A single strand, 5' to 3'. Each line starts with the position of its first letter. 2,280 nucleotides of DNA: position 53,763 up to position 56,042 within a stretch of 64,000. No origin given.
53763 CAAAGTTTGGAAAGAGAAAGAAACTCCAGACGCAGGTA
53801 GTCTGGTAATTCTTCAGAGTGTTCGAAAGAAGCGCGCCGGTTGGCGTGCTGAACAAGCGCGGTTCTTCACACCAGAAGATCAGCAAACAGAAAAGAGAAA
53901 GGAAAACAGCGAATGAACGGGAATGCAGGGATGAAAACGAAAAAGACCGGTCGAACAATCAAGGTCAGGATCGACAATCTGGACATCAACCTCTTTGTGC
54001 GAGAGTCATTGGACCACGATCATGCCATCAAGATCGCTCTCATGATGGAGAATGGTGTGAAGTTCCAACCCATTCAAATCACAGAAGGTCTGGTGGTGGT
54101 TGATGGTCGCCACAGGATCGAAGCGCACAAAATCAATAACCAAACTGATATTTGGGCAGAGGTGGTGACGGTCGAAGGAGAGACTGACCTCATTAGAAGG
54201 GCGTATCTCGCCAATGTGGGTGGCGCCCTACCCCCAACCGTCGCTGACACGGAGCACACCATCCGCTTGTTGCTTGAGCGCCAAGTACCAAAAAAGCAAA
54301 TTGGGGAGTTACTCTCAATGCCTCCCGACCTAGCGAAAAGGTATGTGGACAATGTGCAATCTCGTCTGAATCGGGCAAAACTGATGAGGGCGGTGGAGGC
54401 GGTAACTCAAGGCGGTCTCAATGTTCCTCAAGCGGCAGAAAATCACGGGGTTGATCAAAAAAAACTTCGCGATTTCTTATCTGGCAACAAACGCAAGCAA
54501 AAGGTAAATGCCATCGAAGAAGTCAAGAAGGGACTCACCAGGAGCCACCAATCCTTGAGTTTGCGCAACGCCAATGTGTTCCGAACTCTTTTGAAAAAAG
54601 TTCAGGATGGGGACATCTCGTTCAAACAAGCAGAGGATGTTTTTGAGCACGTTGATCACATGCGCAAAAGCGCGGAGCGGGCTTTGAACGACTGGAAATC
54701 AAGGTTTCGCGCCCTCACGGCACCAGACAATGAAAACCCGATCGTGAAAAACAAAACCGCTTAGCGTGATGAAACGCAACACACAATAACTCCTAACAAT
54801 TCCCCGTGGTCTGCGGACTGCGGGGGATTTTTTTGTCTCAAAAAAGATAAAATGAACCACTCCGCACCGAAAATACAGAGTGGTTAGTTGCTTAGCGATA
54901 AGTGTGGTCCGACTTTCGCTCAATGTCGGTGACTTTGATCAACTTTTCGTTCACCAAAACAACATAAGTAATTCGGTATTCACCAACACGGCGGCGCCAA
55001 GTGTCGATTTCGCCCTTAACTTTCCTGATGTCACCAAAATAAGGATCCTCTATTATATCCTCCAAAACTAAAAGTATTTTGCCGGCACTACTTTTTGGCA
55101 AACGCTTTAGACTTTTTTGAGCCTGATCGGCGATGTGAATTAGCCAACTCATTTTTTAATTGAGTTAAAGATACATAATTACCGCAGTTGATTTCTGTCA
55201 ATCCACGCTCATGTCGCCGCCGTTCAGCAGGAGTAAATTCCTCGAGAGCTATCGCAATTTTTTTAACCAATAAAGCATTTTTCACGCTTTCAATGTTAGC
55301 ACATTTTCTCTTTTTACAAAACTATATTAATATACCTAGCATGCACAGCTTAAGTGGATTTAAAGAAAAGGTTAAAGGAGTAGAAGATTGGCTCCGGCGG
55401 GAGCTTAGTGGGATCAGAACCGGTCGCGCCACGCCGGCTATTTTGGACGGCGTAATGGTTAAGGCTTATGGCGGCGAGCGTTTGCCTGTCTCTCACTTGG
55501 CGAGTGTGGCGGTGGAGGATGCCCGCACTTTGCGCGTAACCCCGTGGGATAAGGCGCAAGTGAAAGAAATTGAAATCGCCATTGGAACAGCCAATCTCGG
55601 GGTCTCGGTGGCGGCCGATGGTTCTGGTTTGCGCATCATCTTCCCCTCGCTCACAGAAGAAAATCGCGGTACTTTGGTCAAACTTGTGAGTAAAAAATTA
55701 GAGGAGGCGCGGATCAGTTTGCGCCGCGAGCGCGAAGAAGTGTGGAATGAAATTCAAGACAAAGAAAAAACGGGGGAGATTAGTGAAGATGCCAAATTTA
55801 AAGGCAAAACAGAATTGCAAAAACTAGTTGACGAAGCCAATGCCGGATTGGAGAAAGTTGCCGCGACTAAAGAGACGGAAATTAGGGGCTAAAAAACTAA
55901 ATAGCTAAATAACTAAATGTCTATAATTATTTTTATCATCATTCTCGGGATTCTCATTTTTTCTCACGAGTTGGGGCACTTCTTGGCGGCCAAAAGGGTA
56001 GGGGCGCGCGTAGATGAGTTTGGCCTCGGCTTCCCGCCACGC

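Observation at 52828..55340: Island between holB and frr: uncharacterised three-gene operon ending in a ParB-like nuclease-domain protein, convergent with a RelE toxin-antitoxin pair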

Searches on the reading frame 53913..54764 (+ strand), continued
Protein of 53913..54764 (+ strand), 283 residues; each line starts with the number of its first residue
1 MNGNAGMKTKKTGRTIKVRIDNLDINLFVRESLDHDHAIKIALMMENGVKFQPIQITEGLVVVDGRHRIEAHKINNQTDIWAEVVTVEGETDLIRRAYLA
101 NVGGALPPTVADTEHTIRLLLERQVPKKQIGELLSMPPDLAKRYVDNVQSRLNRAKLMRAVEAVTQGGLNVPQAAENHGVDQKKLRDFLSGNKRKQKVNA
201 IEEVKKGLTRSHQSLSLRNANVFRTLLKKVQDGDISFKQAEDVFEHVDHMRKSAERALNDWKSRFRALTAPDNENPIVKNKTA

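Call 58: search_dna_similar(query=window:53913-54761:+, collection=phages, mode=protein, max_evalue=0.001, max_rows=20)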
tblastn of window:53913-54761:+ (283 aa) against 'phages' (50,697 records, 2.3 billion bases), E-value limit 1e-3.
No match.

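Call 59: search_dna_similar(query=window:53913-54761:+, collection=plasmids, mode=protein, max_evalue=0.001, max_rows=20)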
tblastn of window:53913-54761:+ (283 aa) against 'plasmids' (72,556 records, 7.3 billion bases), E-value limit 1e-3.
No match.

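Call 63: find_related_loci(query=A3, collection=viral_contigs, flank=10000)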
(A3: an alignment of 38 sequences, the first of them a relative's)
Query A3 (283 aa) in viral_contigs; peptide patterns used: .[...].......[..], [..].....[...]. (x = any residue, [..] = any of these).
28 stretches matched a pattern; 5 encode a relative of the query (tblastn E <= 1e-3); 5 distinct loci.
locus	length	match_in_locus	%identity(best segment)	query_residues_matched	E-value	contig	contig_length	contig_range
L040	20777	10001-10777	42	3-268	6e-64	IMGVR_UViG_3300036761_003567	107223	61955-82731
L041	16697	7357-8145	30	17-271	6e-31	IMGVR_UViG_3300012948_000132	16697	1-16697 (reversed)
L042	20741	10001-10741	26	16-265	2e-29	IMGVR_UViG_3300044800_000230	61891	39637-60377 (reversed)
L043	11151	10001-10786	28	18-267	9e-29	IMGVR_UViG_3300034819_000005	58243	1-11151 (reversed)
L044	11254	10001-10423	26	8-145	3e-8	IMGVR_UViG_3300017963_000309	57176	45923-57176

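Call 69: search_protein_families(library=pfam, alignment_id=A8, max_evalue=0.00001)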
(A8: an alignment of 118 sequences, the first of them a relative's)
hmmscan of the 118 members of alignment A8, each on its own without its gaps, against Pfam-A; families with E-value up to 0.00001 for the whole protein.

A. member 1, L001:3531-4850:+ (440 aa): 1 family
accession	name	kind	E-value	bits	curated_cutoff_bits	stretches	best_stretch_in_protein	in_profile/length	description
PF05193.26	Peptidase_M16_C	-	2.7e-21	76.7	23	1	169-352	1-180/181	Peptidase M16 inactive domain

B. families by the number of members that match (of 118 scanned): 131 families (the first 25 are shown)
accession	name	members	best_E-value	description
PF14622.11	Ribonucleas_3_3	4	5e-40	Ribonuclease-III-like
PF00271.37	Helicase_C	4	1.1e-35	Helicase conserved C-terminal domain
PF00636.31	Ribonuclease_3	4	3.6e-27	Ribonuclease III domain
PF00035.32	dsrm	4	2.9e-17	Double-stranded RNA binding motif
PF22935.1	RM44_endonuclase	4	2.3e-10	Large ribosomal subunit protein mL44, endonuclease domain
PF02463.25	SMC_N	3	2.5e-67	RecF/RecN/SMC N terminal domain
PF01029.23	NusB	3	7.4e-35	NusB family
PF13304.12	AAA_21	3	4e-19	AAA domain, putative AbiEii toxin, Type IV TA system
PF00293.34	NUDIX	3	2.2e-14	NUDIX domain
PF04851.21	ResIII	3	9.9e-13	Type III restriction enzyme, res subunit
PF00270.35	DEAD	2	2.8e-46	DEAD/DEAH box helicase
PF00589.27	Phage_integrase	2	9.3e-45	Phage integrase family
PF05193.26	Peptidase_M16_C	2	4.5e-25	Peptidase M16 inactive domain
PF13482.12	RNase_H_2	2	3.9e-14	RNase_H superfamily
PF02899.23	Phage_int_SAM_1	2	2.1e-13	Phage integrase, N-terminal SAM-like domain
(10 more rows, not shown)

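Call 82: search_protein_families(library=padloc, alignment_id=A8, max_evalue=0.000001)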
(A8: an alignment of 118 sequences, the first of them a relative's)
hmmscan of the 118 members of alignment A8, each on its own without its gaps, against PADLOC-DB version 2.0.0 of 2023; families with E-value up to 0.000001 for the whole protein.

A. member 1, L001:3531-4850:+ (440 aa): 0 families

B. families by the number of members that match (of 118 scanned): 117 families (the first 25 are shown)
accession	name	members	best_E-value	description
PDLC04135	mad3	3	9.4e-60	mads_3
PDLC02707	PbeA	3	8.8e-20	PbeA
PDLC02980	AriA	3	5.2e-19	-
PDLC02979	AriA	3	1.6e-13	-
PDLC02335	AbiLi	3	5.4e-12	AbiLi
PDLC02704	PbeA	3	6.8e-11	PbeA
PDLC04965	PDC-S23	2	2e-126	-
PDLC04964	PDC-S23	2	6.1e-121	-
PDLC04963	PDC-S23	2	2e-112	-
PDLC04854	PDC-S05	2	9.5e-66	-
PDLC04848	PDC-S05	2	6e-64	-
PDLC04872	PDC-S05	2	9.3e-55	-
PDLC04876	PDC-S05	2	2.3e-51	-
PDLC04853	PDC-S05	2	9e-51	-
PDLC04858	PDC-S05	2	1.1e-49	-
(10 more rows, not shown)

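Call 92: search_protein_families(library=phrogs, proteins=[L040:4547-5506:-, L040:6813-7508:+, L040:6226-6819:-, L040:10917-11534:+, L040:11534-12130:+, L040:12430-13116:-, L040:13867-14535:+, L040:14397-15512:+, L040:15460-16653:+, L040:18296-19381:+], max_evalue=0.001)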
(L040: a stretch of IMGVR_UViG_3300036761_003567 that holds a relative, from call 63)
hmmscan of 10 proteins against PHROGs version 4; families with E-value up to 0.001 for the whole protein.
L040:4547-5506:- (320 aa): 0 families

L040:6813-7508:+ (232 aa): 1 family
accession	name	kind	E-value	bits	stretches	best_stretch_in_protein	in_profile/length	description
phrog_138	-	head and packaging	7e-09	36.2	1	108-166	199-253/444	major head protein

L040:6226-6819:- (198 aa): 1 family
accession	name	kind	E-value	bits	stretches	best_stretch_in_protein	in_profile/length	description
phrog_505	-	other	0.00038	21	0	81-170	186-278/295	polynucleotide kinase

L040:10917-11534:+ (206 aa): 0 families

L040:11534-12130:+ (199 aa): 2 families
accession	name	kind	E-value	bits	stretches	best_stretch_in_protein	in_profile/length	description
phrog_990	-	other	2.9e-26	93.6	1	2-150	152-267/374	metal-dependent phosphohydrolase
phrog_32047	-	other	1e-14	55.5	1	2-127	21-138/301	phosphohydrolase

L040:12430-13116:- (229 aa): 0 families

L040:13867-14535:+ (223 aa): 1 family
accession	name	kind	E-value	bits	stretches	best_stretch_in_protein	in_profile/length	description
phrog_22215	-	unknown function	3.9e-10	41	1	67-193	75-192/324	-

L040:14397-15512:+ (372 aa): 2 families
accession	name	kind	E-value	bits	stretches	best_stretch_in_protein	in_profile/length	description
phrog_22215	-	unknown function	1.9e-07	32.1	1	226-335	78-194/324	-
phrog_125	-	DNA, RNA and nucleotide metabolism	0.00022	21.8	0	144-213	141-219/254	DNA invertase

L040:15460-16653:+ (398 aa): 3 families
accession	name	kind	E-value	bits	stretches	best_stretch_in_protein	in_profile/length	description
phrog_8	-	transcription regulation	0.00046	20.7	0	20-150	74-210/346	transcriptional regulator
phrog_22215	-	unknown function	0.00055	20.7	0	242-365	75-193/324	-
phrog_7067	-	head and packaging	0.00082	20.5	0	16-51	13-48/56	terminase small subunit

L040:18296-19381:+ (362 aa): 0 families

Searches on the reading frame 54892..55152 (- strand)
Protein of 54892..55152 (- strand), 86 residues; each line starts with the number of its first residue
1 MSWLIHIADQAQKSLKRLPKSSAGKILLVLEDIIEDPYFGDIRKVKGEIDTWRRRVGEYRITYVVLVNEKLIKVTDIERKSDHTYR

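Call 3: search_protein_families(library=pfam, proteins=[window:54892-55152:-], max_evalue=1)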
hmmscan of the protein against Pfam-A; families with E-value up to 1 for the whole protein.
window:54892-55152:- (86 aa): 2 families
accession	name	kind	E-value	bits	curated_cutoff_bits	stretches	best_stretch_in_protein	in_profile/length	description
PF05016.21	ParE_toxin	-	6.7e-06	27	23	1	6-81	2-86/89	ParE toxin of type II toxin-antitoxin system, parDE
PF15781.12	ParE-like_toxin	-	0.042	14.2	28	1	7-44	3-40/87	ParE-like toxin of type II bacterial toxin-antitoxin system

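Call 4: search_protein_families(library=ncbifam, proteins=[window:54892-55152:-], max_evalue=1)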
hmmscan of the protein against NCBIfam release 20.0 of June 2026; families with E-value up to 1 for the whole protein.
window:54892-55152:- (86 aa): 2 families
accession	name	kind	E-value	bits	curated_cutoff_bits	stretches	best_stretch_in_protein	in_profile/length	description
TIGR02116.1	toxin_Txe_YoeB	equivalog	0.0088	16.2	51.8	1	10-74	4-73/80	Txe/YoeB family addiction module toxin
TIGR02385.1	RelE_StbE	subfamily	0.024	15.1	27.9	1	5-80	2-84/88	type II toxin-antitoxin system mRNA interferase toxin, RelE/StbE family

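Call 5: search_protein_families(library=padloc, proteins=[window:54892-55152:-], max_evalue=1)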
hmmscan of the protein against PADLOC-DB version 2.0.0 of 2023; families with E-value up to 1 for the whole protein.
window:54892-55152:- (86 aa): 0 families

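Call 6: search_protein_families(library=phrogs, proteins=[window:54892-55152:-], max_evalue=1)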
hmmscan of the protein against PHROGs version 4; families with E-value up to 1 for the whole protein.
window:54892-55152:- (86 aa): 1 family
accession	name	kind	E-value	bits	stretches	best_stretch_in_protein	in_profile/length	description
phrog_1213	-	moron, auxiliary metabolic gene and host takeover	2.4e-15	57.9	1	1-83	1-86/88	RelE-like toxin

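Call 87: search_solved_structures(query=window:54895-55152:-, max_evalue=1)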
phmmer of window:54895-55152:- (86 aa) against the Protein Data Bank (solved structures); distinct sequences matched with E-value up to 1: 6.
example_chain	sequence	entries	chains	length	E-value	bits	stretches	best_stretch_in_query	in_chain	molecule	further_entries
1wmi_A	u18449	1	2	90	5.1e-06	29.8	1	1-78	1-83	hypothetical protein PHS013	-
3bpq_B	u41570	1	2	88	0.046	17.2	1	11-83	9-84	Toxin RelE3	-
2khe_A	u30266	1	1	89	0.047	17.2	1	2-74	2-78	Toxin-like protein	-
2cwd_A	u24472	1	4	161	0.074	16.5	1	9-45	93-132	low molecular weight phosphotyrosine protein phosphatase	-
9g12_A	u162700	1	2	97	0.37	14.3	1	7-81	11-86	Toxin RelE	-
6ek7_A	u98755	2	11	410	0.4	14.2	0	8-63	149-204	YaxA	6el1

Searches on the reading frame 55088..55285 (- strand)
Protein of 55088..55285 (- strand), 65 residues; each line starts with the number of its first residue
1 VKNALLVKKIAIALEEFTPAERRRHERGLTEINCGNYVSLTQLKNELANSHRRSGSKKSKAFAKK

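Call 3: search_protein_families(library=pfam, proteins=[window:55088-55285:-], max_evalue=1)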
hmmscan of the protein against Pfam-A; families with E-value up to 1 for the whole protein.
window:55088-55285:- (65 aa): 0 families

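Call 4: search_protein_families(library=ncbifam, proteins=[window:55088-55285:-], max_evalue=1)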
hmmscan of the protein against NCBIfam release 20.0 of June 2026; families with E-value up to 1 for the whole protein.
window:55088-55285:- (65 aa): 0 families

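Call 5: search_protein_families(library=padloc, proteins=[window:55088-55285:-], max_evalue=1)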
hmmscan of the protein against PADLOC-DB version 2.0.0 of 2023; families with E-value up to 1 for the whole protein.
window:55088-55285:- (65 aa): 0 families

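Call 6: search_protein_families(library=phrogs, proteins=[window:55088-55285:-], max_evalue=1)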
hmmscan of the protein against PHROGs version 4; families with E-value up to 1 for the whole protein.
window:55088-55285:- (65 aa): 0 families

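Call 88: search_solved_structures(query=window:55091-55285:-, max_evalue=10)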
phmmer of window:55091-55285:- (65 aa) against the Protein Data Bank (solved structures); distinct sequences matched with E-value up to 10: 4.
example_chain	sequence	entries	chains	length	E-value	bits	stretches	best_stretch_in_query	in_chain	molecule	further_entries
5cqc_A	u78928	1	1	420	1.4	12.7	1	7-49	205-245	putative RavZ protein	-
5ms2_A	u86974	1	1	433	1.4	12.6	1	7-49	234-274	Legionella pneumophila effector protein RavZ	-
5ms7_A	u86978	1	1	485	1.7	12.4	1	7-49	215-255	Legionella pneumophila effector protein RavZ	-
5ms8_A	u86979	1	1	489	1.7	12.4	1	7-49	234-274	Legionella pneumophila effector protein RavZ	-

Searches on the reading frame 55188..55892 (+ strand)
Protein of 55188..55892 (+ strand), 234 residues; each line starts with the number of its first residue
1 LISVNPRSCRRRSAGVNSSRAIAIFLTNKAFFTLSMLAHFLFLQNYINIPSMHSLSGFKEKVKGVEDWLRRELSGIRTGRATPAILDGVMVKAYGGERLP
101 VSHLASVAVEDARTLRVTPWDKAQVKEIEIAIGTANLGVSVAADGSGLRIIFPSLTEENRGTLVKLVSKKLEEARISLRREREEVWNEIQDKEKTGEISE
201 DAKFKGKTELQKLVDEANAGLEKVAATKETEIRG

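Call 3: search_protein_families(library=pfam, proteins=[window:55188-55892:+], max_evalue=1)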
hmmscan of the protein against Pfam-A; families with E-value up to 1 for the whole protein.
window:55188-55892:+ (234 aa): 2 families
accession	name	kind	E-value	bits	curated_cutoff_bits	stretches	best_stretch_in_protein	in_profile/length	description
PF01765.24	RRF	-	4.4e-48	163.7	29.7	1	69-232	1-163/164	Ribosome recycling factor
PF03449.20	GreA_GreB_N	-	0.054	14.1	24.5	1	169-223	9-64/71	Transcription elongation factor, N-terminal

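Call 4: search_protein_families(library=ncbifam, proteins=[window:55188-55892:+], max_evalue=1)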
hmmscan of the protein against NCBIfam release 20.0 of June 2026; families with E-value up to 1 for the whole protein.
window:55188-55892:+ (234 aa): 4 families
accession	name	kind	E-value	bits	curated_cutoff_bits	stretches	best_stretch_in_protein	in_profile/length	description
TIGR00496.1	frr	equivalog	6.7e-46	156.1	149.1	1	62-232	4-173/176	ribosome recycling factor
NF001261.0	PRK00226.1-2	equivalog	0.024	14.5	167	1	170-227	13-71/157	transcription elongation factor GreA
NF006053.0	PRK08201.1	equivalog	0.028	13.3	441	1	37-76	14-53/458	dipeptidase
NF004548.0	PRK05892.1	equivalog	0.13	12.2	126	1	168-219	13-65/158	nucleoside diphosphate kinase regulator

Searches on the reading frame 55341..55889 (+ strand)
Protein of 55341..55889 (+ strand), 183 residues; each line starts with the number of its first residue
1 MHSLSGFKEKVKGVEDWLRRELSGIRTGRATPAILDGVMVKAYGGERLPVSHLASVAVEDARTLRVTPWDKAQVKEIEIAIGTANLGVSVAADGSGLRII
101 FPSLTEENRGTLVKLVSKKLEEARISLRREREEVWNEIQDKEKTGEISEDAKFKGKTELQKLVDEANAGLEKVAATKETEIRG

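Call 78: find_related_loci(query=window:55341-55889:+, collection=metagenome_contigs, flank=6000)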
Query window:55341-55889:+ (183 aa) in metagenome_contigs; peptide patterns used: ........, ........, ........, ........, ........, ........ (x = any residue, [..] = any of these).
153 stretches matched a pattern; 19 encode a relative of the query (tblastn E <= 1e-3); 19 distinct loci.
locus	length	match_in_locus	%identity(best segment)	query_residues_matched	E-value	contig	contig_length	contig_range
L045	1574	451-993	55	2-183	9e-67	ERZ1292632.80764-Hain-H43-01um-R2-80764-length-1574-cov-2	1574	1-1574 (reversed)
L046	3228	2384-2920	56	2-181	1e-63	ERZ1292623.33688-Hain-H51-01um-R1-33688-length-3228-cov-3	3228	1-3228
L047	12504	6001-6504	56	2-170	1e-61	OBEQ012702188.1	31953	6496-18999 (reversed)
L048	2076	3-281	100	91-183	7e-56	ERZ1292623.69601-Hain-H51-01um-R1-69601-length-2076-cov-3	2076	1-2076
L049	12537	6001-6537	48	2-181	1e-52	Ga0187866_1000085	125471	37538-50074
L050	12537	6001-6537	48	2-181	1e-52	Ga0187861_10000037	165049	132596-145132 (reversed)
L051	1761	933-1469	48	2-181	4e-53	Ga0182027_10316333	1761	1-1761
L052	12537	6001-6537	47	2-181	3e-51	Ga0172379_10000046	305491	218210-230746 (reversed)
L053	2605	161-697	47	2-181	7e-51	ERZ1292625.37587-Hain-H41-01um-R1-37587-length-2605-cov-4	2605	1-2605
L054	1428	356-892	43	2-181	9e-49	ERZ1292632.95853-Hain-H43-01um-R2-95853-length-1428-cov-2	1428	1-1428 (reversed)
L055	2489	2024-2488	49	2-157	2e-46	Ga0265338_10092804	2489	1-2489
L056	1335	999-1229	94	1-77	5e-47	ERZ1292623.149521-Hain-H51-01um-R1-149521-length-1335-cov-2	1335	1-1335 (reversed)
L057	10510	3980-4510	43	4-181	1e-39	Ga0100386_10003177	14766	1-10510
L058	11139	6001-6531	43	4-181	1e-39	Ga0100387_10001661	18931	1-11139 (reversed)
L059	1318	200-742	38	1-181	2e-34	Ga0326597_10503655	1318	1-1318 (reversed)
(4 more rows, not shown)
